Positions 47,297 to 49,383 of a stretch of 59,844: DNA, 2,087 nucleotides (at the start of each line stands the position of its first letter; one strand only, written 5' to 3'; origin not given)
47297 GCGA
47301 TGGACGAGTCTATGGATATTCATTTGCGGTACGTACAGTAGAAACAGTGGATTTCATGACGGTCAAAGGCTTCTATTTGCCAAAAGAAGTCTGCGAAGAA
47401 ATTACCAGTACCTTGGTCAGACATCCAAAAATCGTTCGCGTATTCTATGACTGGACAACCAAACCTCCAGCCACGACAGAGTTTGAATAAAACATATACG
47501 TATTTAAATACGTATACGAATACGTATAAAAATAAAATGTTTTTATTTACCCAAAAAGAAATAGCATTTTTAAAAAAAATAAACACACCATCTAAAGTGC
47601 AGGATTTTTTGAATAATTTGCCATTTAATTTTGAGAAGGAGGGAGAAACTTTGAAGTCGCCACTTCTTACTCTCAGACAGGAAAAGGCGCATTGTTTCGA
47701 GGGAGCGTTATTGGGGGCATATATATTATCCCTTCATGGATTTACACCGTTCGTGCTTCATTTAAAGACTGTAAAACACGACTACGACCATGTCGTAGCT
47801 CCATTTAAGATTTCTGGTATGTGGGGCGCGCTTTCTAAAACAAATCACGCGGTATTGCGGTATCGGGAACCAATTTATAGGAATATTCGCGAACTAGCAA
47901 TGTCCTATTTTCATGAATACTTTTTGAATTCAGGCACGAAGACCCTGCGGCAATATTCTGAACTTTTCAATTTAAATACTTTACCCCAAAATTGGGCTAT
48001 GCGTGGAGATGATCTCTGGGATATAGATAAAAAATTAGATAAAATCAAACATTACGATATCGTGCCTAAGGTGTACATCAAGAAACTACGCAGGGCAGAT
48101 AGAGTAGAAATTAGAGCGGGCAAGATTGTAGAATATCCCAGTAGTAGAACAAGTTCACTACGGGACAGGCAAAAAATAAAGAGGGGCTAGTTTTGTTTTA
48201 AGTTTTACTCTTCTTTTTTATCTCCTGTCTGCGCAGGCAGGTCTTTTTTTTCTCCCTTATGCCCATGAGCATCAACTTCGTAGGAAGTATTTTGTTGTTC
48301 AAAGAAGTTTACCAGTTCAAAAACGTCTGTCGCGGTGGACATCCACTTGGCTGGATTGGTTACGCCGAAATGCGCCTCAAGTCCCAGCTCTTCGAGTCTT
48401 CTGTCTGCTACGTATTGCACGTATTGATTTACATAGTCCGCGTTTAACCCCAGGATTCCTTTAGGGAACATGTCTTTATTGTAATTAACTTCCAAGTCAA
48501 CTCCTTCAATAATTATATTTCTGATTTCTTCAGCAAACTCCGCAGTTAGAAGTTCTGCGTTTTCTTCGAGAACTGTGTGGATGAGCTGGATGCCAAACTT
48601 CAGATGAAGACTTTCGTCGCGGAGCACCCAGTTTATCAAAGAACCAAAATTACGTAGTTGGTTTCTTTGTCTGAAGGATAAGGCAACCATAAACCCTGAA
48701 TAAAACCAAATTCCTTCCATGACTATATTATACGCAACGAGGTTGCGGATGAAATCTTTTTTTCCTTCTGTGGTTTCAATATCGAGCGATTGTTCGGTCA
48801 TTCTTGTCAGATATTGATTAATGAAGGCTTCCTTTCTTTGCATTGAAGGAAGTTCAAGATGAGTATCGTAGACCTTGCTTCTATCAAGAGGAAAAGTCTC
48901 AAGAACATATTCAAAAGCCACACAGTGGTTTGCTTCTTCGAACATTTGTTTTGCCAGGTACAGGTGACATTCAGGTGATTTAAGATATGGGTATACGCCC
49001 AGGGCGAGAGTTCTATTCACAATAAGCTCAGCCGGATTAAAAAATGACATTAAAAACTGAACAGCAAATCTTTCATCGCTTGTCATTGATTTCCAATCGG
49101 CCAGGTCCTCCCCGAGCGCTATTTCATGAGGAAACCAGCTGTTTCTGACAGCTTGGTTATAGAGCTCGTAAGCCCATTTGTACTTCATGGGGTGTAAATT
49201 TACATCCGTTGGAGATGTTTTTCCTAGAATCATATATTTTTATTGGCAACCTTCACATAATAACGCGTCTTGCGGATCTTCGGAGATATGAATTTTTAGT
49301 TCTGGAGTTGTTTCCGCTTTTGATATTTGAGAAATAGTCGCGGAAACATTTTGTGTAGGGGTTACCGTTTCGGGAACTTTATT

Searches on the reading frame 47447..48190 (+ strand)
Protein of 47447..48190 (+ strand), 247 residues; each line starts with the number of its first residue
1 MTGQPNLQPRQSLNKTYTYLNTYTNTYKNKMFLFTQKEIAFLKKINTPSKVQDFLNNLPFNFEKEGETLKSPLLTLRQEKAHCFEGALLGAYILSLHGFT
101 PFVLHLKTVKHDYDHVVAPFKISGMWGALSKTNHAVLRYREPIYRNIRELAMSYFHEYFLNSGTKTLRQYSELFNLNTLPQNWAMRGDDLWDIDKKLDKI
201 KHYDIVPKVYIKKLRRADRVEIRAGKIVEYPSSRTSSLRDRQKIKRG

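Call 63: search_protein_families(library=pfam, proteins=[window:47447-48190:+], max_evalue=0.001)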
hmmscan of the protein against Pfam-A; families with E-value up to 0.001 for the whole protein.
window:47447-48190:+ (247 aa): 1 family
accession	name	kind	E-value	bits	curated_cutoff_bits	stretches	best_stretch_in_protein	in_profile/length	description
PF14822.12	Vasohibin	-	0.00071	19.4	24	0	82-158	111-190/245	Vasohibin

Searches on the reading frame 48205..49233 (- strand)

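Call 63: search_protein_families(library=pfam, proteins=[window:48205-49233:-], max_evalue=0.001)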
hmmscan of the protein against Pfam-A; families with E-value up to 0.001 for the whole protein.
window:48205-49233:- (342 aa): 1 family
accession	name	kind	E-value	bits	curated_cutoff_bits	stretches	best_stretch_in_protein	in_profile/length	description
PF00268.27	Ribonuc_red_sm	-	2.6e-76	257.1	33.6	1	11-294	2-281/281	Ribonucleotide reductase, small chain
